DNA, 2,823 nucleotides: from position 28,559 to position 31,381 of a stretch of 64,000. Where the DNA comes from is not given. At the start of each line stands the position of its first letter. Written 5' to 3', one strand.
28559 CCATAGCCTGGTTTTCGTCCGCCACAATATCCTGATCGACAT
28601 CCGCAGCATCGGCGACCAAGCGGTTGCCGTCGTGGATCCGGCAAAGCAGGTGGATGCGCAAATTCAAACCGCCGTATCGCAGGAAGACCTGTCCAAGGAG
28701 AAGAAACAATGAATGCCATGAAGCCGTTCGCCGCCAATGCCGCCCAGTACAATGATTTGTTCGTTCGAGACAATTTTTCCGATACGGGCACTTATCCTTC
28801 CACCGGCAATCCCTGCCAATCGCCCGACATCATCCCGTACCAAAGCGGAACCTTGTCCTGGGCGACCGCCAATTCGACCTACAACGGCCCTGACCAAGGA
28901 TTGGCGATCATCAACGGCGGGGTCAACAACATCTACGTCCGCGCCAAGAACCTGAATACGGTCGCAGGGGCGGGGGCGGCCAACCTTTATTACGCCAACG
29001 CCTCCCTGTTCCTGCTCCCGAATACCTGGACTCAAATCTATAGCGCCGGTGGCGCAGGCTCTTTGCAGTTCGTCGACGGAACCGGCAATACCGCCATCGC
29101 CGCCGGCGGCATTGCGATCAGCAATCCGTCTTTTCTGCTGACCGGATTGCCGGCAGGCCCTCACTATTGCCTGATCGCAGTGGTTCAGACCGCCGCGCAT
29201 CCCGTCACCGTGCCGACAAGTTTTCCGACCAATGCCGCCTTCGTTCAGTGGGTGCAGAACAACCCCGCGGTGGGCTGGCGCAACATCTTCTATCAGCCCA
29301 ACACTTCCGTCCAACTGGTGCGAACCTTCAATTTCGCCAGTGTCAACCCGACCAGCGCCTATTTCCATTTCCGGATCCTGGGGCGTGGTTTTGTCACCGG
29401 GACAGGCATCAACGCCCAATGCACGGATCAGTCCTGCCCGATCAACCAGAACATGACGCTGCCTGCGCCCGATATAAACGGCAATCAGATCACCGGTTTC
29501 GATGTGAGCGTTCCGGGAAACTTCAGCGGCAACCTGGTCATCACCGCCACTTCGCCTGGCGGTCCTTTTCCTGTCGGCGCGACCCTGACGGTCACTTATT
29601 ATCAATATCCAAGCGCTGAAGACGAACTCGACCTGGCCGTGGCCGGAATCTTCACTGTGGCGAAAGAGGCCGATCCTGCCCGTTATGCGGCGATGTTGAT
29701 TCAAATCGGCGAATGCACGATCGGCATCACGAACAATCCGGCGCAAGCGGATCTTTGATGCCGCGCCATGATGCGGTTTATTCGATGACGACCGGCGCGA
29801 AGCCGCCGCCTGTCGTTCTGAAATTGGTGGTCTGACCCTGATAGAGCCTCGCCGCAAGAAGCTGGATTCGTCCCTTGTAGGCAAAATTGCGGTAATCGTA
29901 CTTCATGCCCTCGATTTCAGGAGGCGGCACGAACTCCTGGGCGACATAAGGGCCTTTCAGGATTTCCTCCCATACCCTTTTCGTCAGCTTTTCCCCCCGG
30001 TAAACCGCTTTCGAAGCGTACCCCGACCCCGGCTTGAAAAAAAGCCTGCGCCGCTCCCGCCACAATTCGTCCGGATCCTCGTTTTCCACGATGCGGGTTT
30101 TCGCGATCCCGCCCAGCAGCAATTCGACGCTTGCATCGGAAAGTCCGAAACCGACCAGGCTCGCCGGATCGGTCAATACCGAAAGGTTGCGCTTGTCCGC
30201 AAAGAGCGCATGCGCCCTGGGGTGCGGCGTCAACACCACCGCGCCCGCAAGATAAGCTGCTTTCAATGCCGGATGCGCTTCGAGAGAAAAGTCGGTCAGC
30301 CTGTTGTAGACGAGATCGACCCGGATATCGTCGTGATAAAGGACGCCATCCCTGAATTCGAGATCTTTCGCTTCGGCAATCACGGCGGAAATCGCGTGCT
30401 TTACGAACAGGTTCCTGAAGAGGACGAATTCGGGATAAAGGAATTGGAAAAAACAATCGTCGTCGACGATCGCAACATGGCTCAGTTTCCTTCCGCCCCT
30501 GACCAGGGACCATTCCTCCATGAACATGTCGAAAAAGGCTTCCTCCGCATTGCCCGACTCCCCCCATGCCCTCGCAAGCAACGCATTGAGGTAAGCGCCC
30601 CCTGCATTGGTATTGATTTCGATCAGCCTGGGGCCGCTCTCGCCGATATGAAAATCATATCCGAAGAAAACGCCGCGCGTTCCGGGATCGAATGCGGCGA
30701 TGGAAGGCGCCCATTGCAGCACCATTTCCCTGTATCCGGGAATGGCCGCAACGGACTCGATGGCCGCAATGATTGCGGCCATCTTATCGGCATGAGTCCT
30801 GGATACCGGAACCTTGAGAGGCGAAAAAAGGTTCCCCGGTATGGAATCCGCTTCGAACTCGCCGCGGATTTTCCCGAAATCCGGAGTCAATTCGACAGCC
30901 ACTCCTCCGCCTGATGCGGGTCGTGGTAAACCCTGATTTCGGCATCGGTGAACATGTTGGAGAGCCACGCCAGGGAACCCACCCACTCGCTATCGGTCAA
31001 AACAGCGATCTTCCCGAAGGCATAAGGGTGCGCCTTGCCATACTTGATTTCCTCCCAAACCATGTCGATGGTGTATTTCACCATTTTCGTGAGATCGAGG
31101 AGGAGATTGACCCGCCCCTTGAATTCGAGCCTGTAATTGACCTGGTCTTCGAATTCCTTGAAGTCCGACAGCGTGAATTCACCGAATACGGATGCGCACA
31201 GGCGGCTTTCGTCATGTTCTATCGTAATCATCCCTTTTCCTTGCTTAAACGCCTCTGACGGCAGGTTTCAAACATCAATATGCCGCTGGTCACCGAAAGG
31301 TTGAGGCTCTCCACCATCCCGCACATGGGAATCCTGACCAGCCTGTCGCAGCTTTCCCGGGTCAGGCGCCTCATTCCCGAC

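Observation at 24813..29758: Orphan three-gene operon (LamG-LamG-TM-transglutaminase-like giant protein plus two unknown partners) in the accessory patch downstream of hldD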

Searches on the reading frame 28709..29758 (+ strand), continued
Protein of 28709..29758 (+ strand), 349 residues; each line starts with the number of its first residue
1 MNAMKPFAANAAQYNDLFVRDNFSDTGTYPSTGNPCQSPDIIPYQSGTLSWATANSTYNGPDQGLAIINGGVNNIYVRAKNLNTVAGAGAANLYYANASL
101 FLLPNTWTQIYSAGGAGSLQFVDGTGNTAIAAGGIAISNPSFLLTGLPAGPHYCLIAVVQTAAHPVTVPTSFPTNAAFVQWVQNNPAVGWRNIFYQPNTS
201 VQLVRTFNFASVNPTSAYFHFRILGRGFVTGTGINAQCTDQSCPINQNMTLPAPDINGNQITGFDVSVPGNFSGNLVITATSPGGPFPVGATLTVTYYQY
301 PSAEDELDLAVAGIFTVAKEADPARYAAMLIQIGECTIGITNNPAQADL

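Call 85: find_encoding_contigs(protein=P0175, flank=7000, max_places=2)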
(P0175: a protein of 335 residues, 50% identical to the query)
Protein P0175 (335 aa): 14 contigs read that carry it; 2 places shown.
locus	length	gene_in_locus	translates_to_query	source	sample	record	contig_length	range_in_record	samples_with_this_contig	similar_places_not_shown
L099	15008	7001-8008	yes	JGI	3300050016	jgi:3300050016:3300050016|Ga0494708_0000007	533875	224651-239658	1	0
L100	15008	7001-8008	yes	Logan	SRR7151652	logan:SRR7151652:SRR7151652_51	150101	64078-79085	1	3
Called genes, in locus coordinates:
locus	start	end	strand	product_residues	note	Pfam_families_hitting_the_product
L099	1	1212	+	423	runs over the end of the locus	PF12385:Peptidase_C70, PF13529:Peptidase_C39_2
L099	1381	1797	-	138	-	-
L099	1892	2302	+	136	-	-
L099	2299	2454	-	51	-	-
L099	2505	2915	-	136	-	-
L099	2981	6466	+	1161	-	PF13385:Laminin_G_3, PF02210:Laminin_G_2 (faint), PF13385:Laminin_G_3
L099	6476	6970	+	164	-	-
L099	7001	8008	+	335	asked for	-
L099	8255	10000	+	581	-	-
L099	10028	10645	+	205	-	PF01183:Glyco_hydro_25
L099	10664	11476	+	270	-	-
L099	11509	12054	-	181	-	-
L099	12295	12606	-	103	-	PF01464:SLT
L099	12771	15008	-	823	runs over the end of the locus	PF03958:Secretin_N (weak), PF00263:Secretin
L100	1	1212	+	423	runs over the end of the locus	PF12385:Peptidase_C70, PF13529:Peptidase_C39_2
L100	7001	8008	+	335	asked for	-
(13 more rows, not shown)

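Call 87: search_dna_similar(query=window:28709-29755:+, collection=plasmids, mode=protein, max_evalue=0.00001, max_rows=20)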
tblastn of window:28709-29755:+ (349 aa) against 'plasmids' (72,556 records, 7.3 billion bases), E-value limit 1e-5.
Records with a match: 1; places in all: 1; records where one place covers at least 80% of the query: 0.
Best place of each record, by identity: <60% 1.
By first word of the organism name: Burkholderia 1.
By predicted mobility (MOB-suite, as given by PLSDB): conjugative 1.
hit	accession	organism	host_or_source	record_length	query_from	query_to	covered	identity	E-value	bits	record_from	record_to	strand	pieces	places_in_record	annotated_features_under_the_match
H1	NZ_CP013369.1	Burkholderia ubonensis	soil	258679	9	244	68%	35.8%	1e-21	103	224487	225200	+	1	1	hypothetical protein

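Call 88: get_annotated_region(hit=H1, flank=7000)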
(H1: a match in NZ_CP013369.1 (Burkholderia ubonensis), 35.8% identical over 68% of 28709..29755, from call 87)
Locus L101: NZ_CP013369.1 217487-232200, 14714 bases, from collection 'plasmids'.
description: Burkholderia ubonensis strain RF23-BP41 plasmid pRF23, complete sequence
organism: Burkholderia ubonensis (NCBI taxid 101571)
taxonomy: Bacteria; Pseudomonadota; Betaproteobacteria; Burkholderiales; Burkholderiaceae; Burkholderia; Burkholderia ubonensis
host: -; source: soil; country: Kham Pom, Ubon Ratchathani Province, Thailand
typing (MOB-suite, as given by PLSDB): conjugative; relaxase MOBF,MOBP; mating-pair formation MPF_F
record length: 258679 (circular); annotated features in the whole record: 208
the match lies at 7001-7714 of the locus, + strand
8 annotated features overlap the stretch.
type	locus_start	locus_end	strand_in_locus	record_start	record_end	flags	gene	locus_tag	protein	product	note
CDS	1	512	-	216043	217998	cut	-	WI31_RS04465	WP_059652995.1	DNA cytosine methyltransferase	-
CDS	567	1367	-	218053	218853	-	-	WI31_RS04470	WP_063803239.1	DUF3560 domain-containing protein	-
CDS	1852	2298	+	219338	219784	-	-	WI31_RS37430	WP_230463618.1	hypothetical protein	-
CDS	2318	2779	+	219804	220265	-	-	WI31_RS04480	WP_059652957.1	hypothetical protein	-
CDS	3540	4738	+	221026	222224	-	-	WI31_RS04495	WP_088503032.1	IS3-like element ISBvi3 family transposase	GO:0006313 - DNA transposition [Evidence IEA]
CDS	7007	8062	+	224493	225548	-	-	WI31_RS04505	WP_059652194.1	hypothetical protein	-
CDS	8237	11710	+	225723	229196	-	-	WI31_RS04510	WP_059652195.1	Tc toxin subunit A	-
CDS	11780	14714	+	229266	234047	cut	-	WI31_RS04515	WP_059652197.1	neuraminidase-like domain-containing protein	-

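Call 96: search_protein_families(library=pfam, proteins=[L091:5775-6725:+, L091:10086-11390:-, L101:7007-8062:+], max_evalue=0.001)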
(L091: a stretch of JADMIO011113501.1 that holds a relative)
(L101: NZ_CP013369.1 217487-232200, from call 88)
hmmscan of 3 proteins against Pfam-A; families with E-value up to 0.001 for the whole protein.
L091:5775-6725:+ (316 aa): 0 families

L091:10086-11390:- (434 aa): 0 families

L101:7007-8062:+ (351 aa): 0 families

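Call 102: search_dna_similar(query=window:28709-29755:+, collection=phages, mode=protein, max_evalue=0.001, max_rows=10)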
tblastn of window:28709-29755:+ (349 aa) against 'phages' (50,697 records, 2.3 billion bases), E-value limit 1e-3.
No match.

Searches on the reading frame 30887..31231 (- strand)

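Call 96: search_protein_families(library=pfam, proteins=[window:30887-31231:-], max_evalue=0.001)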
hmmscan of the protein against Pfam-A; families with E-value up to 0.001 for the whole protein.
window:30887-31231:- (114 aa): 1 family
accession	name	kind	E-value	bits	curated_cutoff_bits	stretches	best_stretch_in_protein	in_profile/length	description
PF11964.13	SpoIIAA-like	-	3e-22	79.7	25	1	11-113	2-106/106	SpoIIAA-like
